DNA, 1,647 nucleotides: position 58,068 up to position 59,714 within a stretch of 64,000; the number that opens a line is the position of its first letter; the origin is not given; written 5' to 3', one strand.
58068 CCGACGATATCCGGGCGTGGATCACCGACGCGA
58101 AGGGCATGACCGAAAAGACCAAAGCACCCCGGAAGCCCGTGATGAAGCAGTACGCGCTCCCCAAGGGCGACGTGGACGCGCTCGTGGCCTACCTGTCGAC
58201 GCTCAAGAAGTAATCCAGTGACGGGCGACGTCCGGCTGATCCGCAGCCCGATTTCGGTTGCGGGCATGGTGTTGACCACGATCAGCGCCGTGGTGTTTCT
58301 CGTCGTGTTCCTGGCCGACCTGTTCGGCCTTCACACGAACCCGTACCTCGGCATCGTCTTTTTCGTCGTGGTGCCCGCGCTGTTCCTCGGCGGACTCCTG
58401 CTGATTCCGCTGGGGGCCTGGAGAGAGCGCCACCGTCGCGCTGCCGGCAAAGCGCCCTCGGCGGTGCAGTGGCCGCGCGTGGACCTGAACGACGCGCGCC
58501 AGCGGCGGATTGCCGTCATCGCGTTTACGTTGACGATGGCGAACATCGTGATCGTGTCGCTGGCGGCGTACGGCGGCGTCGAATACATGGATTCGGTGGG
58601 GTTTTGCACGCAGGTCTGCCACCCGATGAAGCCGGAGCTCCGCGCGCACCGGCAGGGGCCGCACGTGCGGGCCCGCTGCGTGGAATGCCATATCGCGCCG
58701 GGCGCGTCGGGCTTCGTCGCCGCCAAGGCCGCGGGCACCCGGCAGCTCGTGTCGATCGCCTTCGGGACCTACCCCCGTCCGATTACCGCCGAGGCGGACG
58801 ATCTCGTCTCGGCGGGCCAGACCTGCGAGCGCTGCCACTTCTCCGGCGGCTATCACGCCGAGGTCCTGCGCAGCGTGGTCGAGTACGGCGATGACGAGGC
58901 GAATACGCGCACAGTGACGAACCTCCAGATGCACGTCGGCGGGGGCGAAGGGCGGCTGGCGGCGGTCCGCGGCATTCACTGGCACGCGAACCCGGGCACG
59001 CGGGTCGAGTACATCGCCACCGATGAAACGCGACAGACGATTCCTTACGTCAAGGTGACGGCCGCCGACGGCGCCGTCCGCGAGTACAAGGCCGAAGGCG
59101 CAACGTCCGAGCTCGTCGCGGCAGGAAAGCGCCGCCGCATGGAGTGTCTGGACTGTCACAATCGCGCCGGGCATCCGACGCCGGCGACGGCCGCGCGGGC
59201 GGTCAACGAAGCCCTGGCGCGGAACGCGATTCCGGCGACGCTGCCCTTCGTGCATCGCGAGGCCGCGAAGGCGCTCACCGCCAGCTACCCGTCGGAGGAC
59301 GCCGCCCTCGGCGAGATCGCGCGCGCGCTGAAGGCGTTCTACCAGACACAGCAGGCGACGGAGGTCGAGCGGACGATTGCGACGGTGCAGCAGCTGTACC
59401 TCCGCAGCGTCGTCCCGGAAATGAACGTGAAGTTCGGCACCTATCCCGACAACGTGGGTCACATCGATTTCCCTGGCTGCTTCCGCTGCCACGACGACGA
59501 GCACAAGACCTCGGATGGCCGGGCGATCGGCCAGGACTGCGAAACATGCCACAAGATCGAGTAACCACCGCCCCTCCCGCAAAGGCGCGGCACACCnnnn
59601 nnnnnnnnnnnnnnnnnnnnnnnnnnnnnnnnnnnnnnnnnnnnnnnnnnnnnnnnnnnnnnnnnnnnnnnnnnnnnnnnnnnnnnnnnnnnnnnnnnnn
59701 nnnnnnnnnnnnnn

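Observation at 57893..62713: Four-gene porin-cytochrome electron conduit (MtrAB/PioAB/MtoAB type) paired with an ImcH/NapC-like inner-membrane cytochrome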

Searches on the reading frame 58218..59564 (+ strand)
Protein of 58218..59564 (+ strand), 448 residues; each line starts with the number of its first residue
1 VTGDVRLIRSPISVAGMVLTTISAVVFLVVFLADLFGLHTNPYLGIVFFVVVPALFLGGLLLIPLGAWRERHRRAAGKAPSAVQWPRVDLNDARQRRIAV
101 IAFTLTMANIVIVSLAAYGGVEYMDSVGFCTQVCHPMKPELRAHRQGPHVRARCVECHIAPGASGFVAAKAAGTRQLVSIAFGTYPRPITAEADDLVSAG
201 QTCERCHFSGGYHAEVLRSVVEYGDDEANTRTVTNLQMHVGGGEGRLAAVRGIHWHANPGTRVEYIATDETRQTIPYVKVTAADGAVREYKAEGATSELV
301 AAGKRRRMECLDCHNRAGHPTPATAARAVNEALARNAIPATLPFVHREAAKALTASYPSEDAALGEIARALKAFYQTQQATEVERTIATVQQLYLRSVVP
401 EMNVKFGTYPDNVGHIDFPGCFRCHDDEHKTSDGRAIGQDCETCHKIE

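Call 3: search_protein_families(library=ncbifam, proteins=[window:58218-59564:+], max_evalue=0.01)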
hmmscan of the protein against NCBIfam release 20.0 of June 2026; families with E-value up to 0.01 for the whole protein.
window:58218-59564:+ (448 aa): 4 families
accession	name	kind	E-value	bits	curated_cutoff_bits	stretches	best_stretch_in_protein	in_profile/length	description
TIGR03153.1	cytochr_NrfH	equivalog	3.3e-15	56.4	134.2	1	106-208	6-110/138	cytochrome c nitrite reductase small subunit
NF011606.0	PRK15032.1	equivalog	2.5e-06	26.9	455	1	98-177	18-100/390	pentaheme c-type cytochrome TorC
TIGR02162.1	torC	equivalog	0.00011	21.6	478.2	1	107-188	25-111/387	pentaheme c-type cytochrome TorC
NF047727.1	4hemeCytCCctA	equivalog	0.0038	17.3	180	1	415-446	34-65/109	tetraheme c-type cytochrome CctA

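Call 4: search_protein_families(library=pfam, proteins=[window:58218-59564:+], max_evalue=0.01)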
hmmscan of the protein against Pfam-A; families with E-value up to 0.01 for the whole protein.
window:58218-59564:+ (448 aa): 2 families
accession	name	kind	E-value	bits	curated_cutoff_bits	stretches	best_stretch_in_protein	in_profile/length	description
PF03264.19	Cytochrom_NNT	-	3e-07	30.8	24.1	1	99-188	7-102/174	NapC/NirT cytochrome c family, N-terminal region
PF14522.11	Cytochrome_C7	-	3.9e-06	27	24.8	1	407-446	43-67/67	Cytochrome c7 and related cytochrome c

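Call 9: search_solved_structures(query=window:58218-59564:+, max_evalue=1, show_alignments=2)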
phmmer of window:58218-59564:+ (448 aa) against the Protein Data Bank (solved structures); distinct sequences matched with E-value up to 1: 3.
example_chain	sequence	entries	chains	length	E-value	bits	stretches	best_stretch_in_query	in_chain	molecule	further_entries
4y6w_A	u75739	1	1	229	2.6e-06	29.9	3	347-400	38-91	NaB(AB)3ACb - light chain TPR-like repeats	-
4y6c_A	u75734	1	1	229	4.7e-06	29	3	348-400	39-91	ANSERINA PUTATIVE KINESIN LIGHT chain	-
2j7a_C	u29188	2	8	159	1.6e-05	27.3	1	103-210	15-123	CYTOCHROME C QUINOL DEHYDROGENASE NRFH | NAPC/NIRT CYTOCHROME C FAMILY PROTEIN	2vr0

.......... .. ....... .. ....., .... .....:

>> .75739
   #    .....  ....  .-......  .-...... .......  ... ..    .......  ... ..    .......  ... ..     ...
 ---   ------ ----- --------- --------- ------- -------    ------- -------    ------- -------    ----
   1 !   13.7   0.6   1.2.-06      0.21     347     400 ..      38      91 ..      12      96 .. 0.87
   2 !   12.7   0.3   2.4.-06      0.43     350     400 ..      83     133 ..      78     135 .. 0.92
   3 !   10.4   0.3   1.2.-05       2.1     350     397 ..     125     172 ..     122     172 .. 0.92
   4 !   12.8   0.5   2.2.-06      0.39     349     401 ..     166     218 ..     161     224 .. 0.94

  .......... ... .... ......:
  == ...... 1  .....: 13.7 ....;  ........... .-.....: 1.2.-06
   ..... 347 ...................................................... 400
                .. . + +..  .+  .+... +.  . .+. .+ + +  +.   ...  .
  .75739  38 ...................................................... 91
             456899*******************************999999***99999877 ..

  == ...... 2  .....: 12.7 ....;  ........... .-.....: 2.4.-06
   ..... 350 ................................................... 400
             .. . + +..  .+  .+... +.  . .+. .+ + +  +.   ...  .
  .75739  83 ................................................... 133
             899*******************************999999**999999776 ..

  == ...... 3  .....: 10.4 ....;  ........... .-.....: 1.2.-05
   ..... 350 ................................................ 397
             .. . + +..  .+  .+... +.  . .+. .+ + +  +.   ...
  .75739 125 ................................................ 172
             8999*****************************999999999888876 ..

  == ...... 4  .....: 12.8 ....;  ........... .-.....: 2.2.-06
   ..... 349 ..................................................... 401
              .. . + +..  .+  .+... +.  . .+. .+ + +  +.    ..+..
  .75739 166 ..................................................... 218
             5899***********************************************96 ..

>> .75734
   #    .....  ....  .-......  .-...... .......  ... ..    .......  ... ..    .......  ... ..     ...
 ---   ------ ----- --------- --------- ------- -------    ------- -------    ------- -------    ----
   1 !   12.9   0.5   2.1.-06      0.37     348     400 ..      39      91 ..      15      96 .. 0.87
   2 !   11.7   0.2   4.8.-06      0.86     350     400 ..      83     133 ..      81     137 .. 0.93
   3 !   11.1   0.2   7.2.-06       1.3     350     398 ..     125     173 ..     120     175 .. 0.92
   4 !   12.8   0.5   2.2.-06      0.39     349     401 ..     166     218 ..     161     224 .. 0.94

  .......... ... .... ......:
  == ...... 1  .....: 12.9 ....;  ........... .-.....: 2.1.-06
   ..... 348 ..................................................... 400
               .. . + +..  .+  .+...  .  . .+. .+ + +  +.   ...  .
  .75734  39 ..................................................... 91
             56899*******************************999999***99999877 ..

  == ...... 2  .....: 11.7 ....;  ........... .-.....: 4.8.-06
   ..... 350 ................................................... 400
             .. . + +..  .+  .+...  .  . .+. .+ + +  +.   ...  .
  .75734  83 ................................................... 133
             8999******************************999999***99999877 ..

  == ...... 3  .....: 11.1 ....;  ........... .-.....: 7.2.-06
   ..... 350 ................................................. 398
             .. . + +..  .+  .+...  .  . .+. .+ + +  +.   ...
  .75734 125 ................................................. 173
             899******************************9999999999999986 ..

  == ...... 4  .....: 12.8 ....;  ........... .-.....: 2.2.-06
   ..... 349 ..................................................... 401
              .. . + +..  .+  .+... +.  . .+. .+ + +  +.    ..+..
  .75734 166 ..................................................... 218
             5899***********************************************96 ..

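Call 11: find_homologous_proteins(query=window:58218-59564:+, max_evalue=0.001)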
Query window:58218-59564:+ (448 aa): 3314 proteins with E <= 0.001 among 8000 candidates; the best 120 are listed.
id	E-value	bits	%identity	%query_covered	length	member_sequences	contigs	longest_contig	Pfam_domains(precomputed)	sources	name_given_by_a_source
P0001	3.8e-273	924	89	100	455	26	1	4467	PF03264.20,PF14522.12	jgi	-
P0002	2.9e-271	918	88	100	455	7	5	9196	PF03264.20,PF14522.12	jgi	-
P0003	1.4e-230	784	80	96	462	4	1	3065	PF03264.20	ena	-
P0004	3.4e-203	694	66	100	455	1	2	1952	PF14522.12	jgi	jgi:hypothetical protein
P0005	3.9e-200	683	65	100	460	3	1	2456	PF14522.12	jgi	jgi:Cytochrome c7 and related cytochrome c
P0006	1.2e-198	679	65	100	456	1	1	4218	PF14522.12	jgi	jgi:hypothetical protein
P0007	1.5e-196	672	64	100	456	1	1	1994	PF03264.20,PF14522.12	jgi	jgi:NapC/NirT cytochrome c family, N-terminal region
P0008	1.7e-196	671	65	100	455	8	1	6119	PF14522.12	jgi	jgi:hypothetical protein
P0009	5.1e-196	670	63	100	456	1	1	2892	PF03264.20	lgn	-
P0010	5.8e-196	670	65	99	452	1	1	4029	PF03264.20,PF14522.12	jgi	jgi:hypothetical protein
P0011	7.4e-196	669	63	100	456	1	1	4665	PF03264.20,PF14522.12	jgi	jgi:hypothetical protein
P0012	1.8e-195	668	63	100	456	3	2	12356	PF03264.20,PF14522.12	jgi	jgi:hypothetical protein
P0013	5.7e-195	666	65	100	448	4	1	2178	-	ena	-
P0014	1.0e-194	666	63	100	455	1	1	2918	PF14522.12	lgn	-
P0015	1.4e-194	665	63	99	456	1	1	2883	PF14522.12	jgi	jgi:hypothetical protein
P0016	1.0e-193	662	63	100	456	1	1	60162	PF14522.12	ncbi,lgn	-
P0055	4.4e-189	647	62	100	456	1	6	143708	PF03264.20,PF14522.12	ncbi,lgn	-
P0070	8.4e-188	643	62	100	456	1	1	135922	-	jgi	jgi:hypothetical protein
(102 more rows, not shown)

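Call 12: find_encoding_contigs(protein=P0055, flank=8000, max_places=3)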
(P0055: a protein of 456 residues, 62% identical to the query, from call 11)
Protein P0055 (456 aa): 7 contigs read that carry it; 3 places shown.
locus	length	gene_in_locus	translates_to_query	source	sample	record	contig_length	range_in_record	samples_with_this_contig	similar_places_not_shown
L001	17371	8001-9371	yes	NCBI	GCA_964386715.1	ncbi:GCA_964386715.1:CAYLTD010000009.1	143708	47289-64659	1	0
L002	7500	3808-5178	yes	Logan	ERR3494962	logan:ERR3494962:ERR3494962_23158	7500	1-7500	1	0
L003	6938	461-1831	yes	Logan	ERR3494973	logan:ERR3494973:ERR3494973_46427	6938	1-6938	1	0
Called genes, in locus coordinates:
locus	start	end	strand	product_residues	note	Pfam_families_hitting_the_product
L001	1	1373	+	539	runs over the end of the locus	PF00118:Cpn60_TCP1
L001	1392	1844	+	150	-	PF00571:CBS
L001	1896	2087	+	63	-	PF13380:CoA_binding_2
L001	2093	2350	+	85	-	PF13380:CoA_binding_2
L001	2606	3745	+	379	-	PF13004:BACON (faint), PF19190:BACON_2 (weak)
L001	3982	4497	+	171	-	PF01909:NTP_transf_2, PF18765:Polbeta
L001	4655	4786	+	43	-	-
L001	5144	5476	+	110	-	PF00034:Cytochrom_C, PF13442:Cytochrome_CBB3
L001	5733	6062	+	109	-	PF13442:Cytochrome_CBB3, PF00034:Cytochrom_C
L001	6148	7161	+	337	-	PF03264:Cytochrom_NNT (faint), PF09699:Paired_CXXCH_1 (faint), PF14522:Cytochrome_C7 (faint), PF14537:Cytochrom_c3_2 (faint), PF22113:Mtrc-MtrF_II-IV_dom (faint), PF02085:Cytochrom_CIII (faint), PF22678:Cytochrom_c_NrfB-like (faint)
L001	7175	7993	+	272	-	PF01292:Ni_hydr_CYTB (weak)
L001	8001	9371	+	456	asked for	PF03264:Cytochrom_NNT (weak), PF14522:Cytochrome_C7 (faint)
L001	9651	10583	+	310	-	PF05368:NmrA, PF13460:NAD_binding_10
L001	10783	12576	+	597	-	PF01926:MMR_HSR1, PF02421:FeoB_N, PF07670:Gate, PF07664:FeoB_C, PF07670:Gate (weak)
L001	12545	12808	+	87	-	PF04023:FeoA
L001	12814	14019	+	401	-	PF04055:Radical_SAM, PF13186:SPASM (weak)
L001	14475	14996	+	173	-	PF00011:HSP20, PF17886:ArsA_HSP20 (weak)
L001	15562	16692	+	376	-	PF01058:Oxidored_q6, PF14720:NiFe_hyd_SSU_C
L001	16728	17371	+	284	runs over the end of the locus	PF13187:Fer4_9 (faint), PF00037:Fer4 (faint), PF12797:Fer4_2 (faint), PF13237:Fer4_10 (faint), PF12838:Fer4_7 (weak), PF13247:Fer4_11, PF12837:Fer4_6 (weak)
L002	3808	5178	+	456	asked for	PF03264:Cytochrom_NNT (weak), PF14522:Cytochrome_C7 (faint)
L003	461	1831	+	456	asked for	PF03264:Cytochrom_NNT (weak), PF14522:Cytochrome_C7 (faint)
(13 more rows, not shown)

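Call 13: find_encoding_contigs(protein=window:58218-59564:+, flank=8000, max_places=3)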
Protein window:58218-59564:+ (448 aa): no gene with exactly this product is on record in the collection.

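Call 14: find_encoding_contigs(protein=P0002, flank=8000, max_places=3)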
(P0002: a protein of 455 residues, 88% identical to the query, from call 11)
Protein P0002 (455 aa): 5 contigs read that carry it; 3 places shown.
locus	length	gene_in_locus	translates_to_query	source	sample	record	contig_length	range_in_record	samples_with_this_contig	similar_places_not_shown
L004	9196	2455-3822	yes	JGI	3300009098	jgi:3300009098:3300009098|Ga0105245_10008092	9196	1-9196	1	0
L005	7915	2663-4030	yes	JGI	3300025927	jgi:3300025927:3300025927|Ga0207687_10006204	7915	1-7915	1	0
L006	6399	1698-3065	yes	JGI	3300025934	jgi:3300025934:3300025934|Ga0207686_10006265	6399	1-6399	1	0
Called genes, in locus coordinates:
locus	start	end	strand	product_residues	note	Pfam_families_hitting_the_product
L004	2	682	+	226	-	?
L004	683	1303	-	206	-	PF13590:DUF4136 (weak)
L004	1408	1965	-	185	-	PF00258:Flavodoxin_1 (faint), PF12724:Flavodoxin_5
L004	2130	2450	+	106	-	PF00034:Cytochrom_C, PF13442:Cytochrome_CBB3 (weak)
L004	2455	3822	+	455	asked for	PF03264:Cytochrom_NNT, PF14522:Cytochrome_C7 (faint)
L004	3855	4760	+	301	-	PF14522:Cytochrome_C7 (faint), PF14537:Cytochrom_c3_2 (faint), PF22113:Mtrc-MtrF_II-IV_dom (faint), PF22678:Cytochrom_c_NrfB-like (weak), PF09699:Paired_CXXCH_1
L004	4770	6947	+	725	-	PF11854:MtrB_PioB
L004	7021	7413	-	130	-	PF01322:Cytochrom_C_2 (weak)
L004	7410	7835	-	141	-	PF13442:Cytochrome_CBB3 (weak)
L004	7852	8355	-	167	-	PF00582:Usp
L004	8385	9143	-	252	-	-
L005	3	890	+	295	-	?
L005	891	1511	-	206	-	PF13590:DUF4136 (weak)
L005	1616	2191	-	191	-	PF12724:Flavodoxin_5, PF00258:Flavodoxin_1 (faint)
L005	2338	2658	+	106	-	PF00034:Cytochrom_C, PF13442:Cytochrome_CBB3 (weak)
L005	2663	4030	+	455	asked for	PF03264:Cytochrom_NNT, PF14522:Cytochrome_C7 (faint)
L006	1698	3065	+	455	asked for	PF03264:Cytochrom_NNT, PF14522:Cytochrome_C7 (faint)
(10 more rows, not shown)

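Call 15: find_encoding_contigs(protein=P0016, flank=8000, max_places=2)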
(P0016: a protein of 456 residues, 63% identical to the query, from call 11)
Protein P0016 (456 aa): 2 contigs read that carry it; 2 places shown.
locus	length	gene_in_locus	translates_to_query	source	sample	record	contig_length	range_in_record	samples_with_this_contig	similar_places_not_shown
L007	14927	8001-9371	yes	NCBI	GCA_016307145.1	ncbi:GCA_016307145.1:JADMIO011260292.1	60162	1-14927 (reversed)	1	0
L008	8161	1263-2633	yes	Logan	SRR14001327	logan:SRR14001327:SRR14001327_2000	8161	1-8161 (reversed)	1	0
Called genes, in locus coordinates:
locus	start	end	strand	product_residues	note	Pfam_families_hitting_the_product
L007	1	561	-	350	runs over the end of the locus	PF00582:Usp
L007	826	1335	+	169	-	PF14534:DUF4440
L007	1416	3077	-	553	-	PF13207:AAA_17 (faint), PF13238:AAA_18 (faint), PF13671:AAA_33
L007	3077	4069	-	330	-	PF01180:DHO_dh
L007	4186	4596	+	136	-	PF00034:Cytochrom_C, PF13442:Cytochrome_CBB3 (weak)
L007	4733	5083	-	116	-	-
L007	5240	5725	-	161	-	PF00582:Usp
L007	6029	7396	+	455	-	PF00072:Response_reg, PF00158:Sigma54_activat, PF14532:Sigma54_activ_2, PF00004:AAA (weak), PF07728:AAA_5, PF25601:AAA_lid_14, PF02954:HTH_8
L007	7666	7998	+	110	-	PF00034:Cytochrom_C, PF13442:Cytochrome_CBB3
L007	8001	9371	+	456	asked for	PF14522:Cytochrome_C7 (faint)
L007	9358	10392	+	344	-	PF14522:Cytochrome_C7 (faint), PF14537:Cytochrom_c3_2 (faint), PF22113:Mtrc-MtrF_II-IV_dom (faint), PF22678:Cytochrom_c_NrfB-like (faint), PF09699:Paired_CXXCH_1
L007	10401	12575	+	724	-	PF11854:MtrB_PioB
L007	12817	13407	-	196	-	PF08308:PEGA (faint)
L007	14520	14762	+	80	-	-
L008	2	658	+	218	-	?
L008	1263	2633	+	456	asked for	PF14522:Cytochrome_C7 (faint)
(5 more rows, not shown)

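Call 16: find_encoding_contigs(protein=P0070, flank=8000, max_places=2)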
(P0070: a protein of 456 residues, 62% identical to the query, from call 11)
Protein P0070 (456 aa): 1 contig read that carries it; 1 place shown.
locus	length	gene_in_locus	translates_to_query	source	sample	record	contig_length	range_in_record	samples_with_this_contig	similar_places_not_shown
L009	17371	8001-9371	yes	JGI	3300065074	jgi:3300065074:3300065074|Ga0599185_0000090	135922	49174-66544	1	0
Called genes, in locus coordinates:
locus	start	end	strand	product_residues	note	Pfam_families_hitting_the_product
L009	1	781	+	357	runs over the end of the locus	PF12094:DUF3570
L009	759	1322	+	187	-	PF08534:Redoxin, PF00578:AhpC-TSA, PF00085:Thioredoxin, PF00255:GSHPx (weak), PF13098:Thioredoxin_2 (weak), PF13905:Thioredoxin_8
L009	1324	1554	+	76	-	PF14086:DUF4266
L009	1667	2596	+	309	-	PF02424:ApbE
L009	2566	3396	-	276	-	PF13490:zf-HC2 (faint)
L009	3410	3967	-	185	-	PF04542:Sigma70_r2, PF08281:Sigma70_r4_2, PF04545:Sigma70_r4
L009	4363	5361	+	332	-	PF22113:Mtrc-MtrF_II-IV_dom (faint), PF14522:Cytochrome_C7 (faint), PF14537:Cytochrom_c3_2 (faint), PF22678:Cytochrom_c_NrfB-like (weak), PF09699:Paired_CXXCH_1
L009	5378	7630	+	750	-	PF11854:MtrB_PioB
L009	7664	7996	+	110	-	PF00034:Cytochrom_C, PF13442:Cytochrome_CBB3 (weak)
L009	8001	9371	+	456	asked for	-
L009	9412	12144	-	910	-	PF13302:Acetyltransf_3 (faint), PF00583:Acetyltransf_1 (weak), PF02629:CoA_binding, PF13380:CoA_binding_2, PF13607:Succ_CoA_lig, PF19045:Ligase_CoA_2, PF13549:ATP-grasp_5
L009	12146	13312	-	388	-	PF08240:ADH_N, PF00107:ADH_zinc_N, PF13602:ADH_zinc_N_2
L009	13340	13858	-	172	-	-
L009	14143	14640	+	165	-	PF00582:Usp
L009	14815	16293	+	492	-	PF00989:PAS, PF08448:PAS_4, PF13426:PAS_9, PF08447:PAS_3, PF00989:PAS, PF08448:PAS_4, PF13188:PAS_8, PF13426:PAS_9, +4 more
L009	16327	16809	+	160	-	PF00072:Response_reg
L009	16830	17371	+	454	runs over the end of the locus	PF00072:Response_reg, PF00158:Sigma54_activat, PF14532:Sigma54_activ_2, PF00004:AAA (weak), PF07724:AAA_2 (weak), PF07728:AAA_5, PF25601:AAA_lid_14, PF02954:HTH_8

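Call 19: find_related_loci(query=A1, collection=genome_contigs, flank=7000)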
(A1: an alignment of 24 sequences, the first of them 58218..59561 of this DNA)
Query A1 (448 aa) in genome_contigs; peptide patterns used: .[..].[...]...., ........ (x = any residue, [..] = any of these).
600 stretches matched a pattern (row limit reached: there are more); 581 encode a relative of the query (tblastn E <= 1e-3); the best 80 are kept; 80 distinct loci.
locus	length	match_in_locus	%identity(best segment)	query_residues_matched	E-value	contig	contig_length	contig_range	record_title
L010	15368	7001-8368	60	1-448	0e+0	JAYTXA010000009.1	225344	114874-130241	MAG: Acidobacteriota bacterium isolate GFS_5862 GFS_5862_8, whole genome shotgun sequence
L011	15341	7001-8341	56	8-448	2e-171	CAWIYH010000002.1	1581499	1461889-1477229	MAG: uncultured Acidobacteriota bacterium isolate MFD04944.bin.1.167 genome assembly, contig: contig_35229, whole genome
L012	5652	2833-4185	55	6-448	2e-173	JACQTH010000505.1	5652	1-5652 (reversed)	MAG: Acidobacteria bacterium isolate NC_groundwater_1406_Ag_S-0.65um_65_44 S_p65_S5_coassembly_k141_3821114, whole genom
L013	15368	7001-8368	57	1-448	0e+0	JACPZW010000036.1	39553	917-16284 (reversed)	MAG: Acidobacteria bacterium isolate NC_groundwater_900_Pr1_S-0.2um_67_29 Montesol18-Sp2_coassembly_scaffold_552636, who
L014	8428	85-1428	52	7-447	7e-161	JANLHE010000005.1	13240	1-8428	MAG: Acidobacteria bacterium isolate P6-9 k99_334179, whole genome shotgun sequence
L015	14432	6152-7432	57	1-448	3e-160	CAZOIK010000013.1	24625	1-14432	MAG TPA_asm: uncultured Bifidobacteriaceae bacterium isolate binchicken_co84_157 genome assembly, contig: k141_134898, w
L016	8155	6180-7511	54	11-448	2e-156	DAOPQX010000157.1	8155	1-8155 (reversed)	MAG TPA_asm: Vicinamibacterales bacterium isolate AMR_MDS_1511 NODE_9832_length_8155_cov_4.027778, whole genome shotgun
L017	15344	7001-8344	54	7-448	1e-161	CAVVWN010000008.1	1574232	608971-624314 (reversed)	MAG: uncultured Acidobacteriota bacterium isolate MFD09779.bin.1.373 genome assembly, contig: contig_3962, whole genome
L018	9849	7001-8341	49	7-447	1e-153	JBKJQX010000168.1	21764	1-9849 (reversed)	MAG: Vicinamibacterales bacterium isolate ant_bin.512 k117_5230474, whole genome shotgun sequence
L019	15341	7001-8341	48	7-447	2e-148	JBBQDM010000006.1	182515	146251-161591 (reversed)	MAG: Vicinamibacterales bacterium isolate Co_metawrap_1169 Cmw_1169_k141_9799471_length_182515_cov_16.0000, whole genome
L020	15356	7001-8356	46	5-448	1e-147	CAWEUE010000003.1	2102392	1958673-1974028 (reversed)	MAG: uncultured Acidobacteriota bacterium isolate MFD05684.bin.2.83 genome assembly, contig: contig_32025, whole genome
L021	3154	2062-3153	62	1-363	4e-154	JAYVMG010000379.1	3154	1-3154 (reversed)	MAG: Acidobacteriota bacterium isolate GL58_Up_concoct_85 GL58_Up_concoct_85_378, whole genome shotgun sequence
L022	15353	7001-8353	48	5-447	7e-145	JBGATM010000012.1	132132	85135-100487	MAG: Vicinamibacteria bacterium isolate MAG_AAO_AS.72 AAOAS-72_NODE_12_length_132132_cov_6.200030, whole genome shotgun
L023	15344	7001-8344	49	7-448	5e-144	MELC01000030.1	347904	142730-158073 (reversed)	MAG: Acidobacteria bacterium RIFCSPLOWO2_12_FULL_66_21 rifcsplowo2_12_scaffold_227, whole genome shotgun sequence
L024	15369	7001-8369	62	1-448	3e-154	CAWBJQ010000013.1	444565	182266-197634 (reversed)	MAG: uncultured Acidobacteriota bacterium isolate MFD05513.bin.2.57 genome assembly, contig: contig_7176, whole genome s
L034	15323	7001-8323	49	7-446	9e-127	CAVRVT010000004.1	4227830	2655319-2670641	MAG: uncultured Acidobacteriota bacterium isolate MFD02199.bin.1.6 genome assembly, contig: contig_9645, whole genome sh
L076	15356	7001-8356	41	9-447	2e-107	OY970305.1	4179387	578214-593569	MAG: uncultured Acidobacteriaceae bacterium isolate MFD03726.bin.c.10 genome assembly, chromosome: 1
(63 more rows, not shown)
